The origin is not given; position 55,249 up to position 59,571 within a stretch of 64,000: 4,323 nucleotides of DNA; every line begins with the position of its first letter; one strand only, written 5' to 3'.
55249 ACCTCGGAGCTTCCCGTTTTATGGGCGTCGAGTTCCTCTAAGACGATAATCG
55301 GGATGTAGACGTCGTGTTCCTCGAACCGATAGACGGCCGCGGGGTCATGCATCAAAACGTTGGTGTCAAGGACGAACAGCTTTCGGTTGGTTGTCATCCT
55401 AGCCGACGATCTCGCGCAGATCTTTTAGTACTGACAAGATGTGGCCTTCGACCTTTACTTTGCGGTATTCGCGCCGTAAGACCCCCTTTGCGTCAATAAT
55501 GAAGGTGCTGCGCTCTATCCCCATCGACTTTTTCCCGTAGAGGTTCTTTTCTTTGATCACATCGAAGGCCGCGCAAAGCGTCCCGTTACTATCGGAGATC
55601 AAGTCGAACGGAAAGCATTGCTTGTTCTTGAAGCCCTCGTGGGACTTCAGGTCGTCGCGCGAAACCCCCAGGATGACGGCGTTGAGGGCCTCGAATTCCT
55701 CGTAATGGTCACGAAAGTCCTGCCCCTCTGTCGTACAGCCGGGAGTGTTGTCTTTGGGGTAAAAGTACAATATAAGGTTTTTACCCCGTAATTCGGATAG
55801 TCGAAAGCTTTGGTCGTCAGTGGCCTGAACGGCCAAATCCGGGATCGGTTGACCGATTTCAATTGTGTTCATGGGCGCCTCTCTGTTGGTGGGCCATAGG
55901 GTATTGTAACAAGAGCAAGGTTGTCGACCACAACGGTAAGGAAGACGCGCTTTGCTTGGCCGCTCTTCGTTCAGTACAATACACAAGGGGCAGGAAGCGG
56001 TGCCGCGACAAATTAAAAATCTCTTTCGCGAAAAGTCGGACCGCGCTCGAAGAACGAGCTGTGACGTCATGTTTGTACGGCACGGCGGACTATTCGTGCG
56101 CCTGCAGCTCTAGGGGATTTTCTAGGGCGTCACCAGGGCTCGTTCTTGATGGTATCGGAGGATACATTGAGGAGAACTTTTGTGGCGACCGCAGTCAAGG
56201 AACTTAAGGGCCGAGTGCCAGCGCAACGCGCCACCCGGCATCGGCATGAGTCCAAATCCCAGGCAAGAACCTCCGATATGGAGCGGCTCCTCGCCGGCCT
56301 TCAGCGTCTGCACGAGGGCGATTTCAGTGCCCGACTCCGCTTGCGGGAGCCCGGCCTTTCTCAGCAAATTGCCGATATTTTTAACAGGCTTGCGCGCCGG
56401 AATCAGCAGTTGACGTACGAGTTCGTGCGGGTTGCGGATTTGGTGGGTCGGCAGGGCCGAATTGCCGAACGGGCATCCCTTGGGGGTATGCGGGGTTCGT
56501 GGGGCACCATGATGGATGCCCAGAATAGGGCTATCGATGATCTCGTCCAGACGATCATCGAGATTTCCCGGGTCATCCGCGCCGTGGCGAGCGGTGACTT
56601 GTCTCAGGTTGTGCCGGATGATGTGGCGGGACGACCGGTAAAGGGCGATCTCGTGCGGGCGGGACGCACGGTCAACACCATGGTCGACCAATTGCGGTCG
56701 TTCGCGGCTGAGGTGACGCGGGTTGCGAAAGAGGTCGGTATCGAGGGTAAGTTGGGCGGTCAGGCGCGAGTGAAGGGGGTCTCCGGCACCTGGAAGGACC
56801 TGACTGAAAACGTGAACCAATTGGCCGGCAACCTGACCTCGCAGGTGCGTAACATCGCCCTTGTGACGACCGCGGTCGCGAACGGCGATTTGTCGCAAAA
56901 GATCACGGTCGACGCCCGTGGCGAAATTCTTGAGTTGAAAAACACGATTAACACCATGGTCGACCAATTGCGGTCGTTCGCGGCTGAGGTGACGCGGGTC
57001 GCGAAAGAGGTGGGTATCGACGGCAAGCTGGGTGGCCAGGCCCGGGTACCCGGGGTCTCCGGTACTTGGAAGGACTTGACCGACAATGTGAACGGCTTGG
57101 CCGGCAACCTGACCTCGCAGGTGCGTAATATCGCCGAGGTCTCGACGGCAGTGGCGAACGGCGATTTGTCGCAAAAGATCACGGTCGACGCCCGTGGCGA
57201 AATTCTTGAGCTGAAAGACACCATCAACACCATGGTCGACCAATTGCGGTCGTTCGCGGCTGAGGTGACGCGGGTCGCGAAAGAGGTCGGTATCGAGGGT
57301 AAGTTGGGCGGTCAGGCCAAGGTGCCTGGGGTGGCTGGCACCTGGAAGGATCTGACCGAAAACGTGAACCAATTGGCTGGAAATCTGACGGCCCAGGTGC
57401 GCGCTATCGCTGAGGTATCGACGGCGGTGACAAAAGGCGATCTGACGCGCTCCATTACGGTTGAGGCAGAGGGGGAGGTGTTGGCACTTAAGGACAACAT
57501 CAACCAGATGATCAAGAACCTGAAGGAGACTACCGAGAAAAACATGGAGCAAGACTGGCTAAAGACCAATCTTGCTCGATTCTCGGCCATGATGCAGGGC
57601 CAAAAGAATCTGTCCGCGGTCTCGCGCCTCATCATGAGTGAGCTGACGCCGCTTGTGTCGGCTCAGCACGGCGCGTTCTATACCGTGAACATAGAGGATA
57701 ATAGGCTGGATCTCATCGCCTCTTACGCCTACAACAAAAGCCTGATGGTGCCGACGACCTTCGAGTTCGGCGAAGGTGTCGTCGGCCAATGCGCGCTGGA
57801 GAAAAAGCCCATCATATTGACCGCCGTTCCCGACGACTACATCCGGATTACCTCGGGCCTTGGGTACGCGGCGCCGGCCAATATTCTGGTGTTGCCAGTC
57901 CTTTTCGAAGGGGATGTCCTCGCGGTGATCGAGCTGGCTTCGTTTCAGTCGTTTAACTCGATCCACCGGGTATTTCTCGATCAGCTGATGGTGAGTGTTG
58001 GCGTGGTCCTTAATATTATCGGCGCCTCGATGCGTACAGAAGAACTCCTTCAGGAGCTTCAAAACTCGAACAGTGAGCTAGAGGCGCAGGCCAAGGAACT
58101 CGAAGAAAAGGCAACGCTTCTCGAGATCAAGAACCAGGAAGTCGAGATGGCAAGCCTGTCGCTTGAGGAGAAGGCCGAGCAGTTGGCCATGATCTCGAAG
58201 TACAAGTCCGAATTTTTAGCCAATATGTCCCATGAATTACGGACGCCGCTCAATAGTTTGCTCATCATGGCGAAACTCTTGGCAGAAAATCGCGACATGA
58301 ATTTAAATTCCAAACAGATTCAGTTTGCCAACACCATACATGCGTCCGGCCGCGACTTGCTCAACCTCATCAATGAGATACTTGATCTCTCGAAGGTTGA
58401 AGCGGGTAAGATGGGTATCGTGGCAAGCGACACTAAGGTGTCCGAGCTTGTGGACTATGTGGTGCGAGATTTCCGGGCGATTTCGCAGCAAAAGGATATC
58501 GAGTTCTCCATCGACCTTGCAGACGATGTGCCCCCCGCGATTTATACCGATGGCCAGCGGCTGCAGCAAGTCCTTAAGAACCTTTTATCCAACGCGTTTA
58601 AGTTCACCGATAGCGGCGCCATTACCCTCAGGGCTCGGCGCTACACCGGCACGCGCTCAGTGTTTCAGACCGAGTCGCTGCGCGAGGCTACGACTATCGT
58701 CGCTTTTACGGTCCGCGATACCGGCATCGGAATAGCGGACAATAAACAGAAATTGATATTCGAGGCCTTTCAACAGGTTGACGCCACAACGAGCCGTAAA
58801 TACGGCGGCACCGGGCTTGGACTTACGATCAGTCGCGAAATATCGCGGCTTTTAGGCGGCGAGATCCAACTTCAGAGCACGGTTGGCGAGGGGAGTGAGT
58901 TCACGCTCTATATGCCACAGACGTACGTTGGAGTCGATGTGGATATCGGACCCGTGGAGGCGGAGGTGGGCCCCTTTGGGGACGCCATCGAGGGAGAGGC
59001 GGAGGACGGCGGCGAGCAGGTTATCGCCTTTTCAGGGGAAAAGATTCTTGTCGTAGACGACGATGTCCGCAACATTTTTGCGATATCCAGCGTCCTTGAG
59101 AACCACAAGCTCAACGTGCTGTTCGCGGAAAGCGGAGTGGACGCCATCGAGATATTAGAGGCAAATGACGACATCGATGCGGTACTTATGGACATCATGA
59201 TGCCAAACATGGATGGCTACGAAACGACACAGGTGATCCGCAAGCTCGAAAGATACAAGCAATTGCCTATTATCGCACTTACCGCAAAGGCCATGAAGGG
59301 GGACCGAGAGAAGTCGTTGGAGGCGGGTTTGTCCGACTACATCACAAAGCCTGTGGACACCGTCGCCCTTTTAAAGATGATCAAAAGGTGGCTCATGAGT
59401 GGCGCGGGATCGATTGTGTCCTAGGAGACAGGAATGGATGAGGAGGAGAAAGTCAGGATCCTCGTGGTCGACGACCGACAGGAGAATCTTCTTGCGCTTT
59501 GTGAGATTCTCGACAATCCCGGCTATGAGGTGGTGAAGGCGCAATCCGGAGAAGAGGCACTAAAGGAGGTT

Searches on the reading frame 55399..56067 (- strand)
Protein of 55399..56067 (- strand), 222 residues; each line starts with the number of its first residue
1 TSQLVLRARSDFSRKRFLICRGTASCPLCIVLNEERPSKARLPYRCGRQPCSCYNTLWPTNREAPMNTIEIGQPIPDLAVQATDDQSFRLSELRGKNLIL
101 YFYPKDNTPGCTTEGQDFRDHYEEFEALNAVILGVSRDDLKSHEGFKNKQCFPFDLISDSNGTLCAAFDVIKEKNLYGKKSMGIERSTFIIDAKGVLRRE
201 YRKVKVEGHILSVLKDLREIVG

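Call 37: search_protein_families(library=pfam, proteins=[window:55399-56067:-], max_evalue=0.001)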
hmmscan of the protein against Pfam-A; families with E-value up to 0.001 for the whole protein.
window:55399-56067:- (222 aa): 2 families
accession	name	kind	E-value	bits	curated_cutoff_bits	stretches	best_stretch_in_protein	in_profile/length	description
PF00578.27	AhpC-TSA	-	1.5e-37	128.7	26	1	71-198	1-122/124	AhpC/TSA family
PF08534.16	Redoxin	-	1e-15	58.2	26.6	1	72-205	3-136/148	Redoxin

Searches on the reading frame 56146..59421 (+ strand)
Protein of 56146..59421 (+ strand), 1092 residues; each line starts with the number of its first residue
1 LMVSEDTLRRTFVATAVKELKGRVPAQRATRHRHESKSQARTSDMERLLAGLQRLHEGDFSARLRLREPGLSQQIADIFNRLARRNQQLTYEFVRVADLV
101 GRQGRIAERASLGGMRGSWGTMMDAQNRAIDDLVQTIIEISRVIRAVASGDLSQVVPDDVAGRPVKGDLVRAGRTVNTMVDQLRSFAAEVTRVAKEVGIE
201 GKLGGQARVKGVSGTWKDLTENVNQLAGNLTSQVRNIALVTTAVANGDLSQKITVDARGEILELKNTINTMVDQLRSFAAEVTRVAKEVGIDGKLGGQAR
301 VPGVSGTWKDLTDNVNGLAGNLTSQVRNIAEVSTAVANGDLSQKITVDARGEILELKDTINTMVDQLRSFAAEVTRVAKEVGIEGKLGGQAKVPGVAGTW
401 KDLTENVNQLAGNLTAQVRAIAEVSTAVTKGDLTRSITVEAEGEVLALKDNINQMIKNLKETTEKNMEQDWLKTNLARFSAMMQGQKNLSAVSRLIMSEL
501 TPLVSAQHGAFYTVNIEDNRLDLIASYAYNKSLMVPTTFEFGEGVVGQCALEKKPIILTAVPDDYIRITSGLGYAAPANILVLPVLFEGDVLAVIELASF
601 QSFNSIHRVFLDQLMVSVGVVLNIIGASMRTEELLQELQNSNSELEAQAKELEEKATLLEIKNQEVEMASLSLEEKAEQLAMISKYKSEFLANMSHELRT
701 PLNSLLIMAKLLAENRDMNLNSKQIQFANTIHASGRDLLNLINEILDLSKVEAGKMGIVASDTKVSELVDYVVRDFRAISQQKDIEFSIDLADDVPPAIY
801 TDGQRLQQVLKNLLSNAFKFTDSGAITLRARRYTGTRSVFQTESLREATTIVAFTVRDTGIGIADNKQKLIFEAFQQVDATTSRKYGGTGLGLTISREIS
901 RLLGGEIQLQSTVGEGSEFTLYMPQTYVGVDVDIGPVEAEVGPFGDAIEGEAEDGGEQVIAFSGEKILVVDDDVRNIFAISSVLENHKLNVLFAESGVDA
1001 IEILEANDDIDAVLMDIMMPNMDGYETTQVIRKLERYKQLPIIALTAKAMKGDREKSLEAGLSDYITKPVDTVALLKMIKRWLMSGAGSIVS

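Call 37: search_protein_families(library=pfam, proteins=[window:56146-59421:+], max_evalue=0.001)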
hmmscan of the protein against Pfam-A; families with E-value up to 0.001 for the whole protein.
window:56146-59421:+ (1092 aa): 9 families
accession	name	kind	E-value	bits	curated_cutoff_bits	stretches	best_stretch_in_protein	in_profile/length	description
PF00672.30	HAMP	-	5.4e-32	110.3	25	3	318-368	2-52/53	HAMP domain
PF18947.5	HAMP_2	-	2e-30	105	24.3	3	397-460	3-66/67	HAMP domain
PF00072.30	Response_reg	-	6.4e-27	94.4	30.2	1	967-1080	1-111/111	Response regulator receiver domain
PF02518.31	HATPase_c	-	3.7e-26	92.2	26.4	1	802-925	2-109/111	Histidine kinase-, DNA gyrase B-, and HSP90-like ATPase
PF00512.31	HisKA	-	1e-18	67.6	26.9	1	687-754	2-66/66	His Kinase A (phospho-acceptor) domain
PF13185.12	GAF_2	-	1.5e-16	61.2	28.6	1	487-622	2-135/136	GAF domain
PF01590.32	GAF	-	2e-07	32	22.4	1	489-621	2-132/133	GAF domain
PF06009.19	Laminin_II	-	0.0001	22.7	33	0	210-278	13-78/138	Laminin Domain II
PF12116.14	SpoIIID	-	0.00026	21.5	27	0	208-237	27-58/82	Stage III sporulation protein D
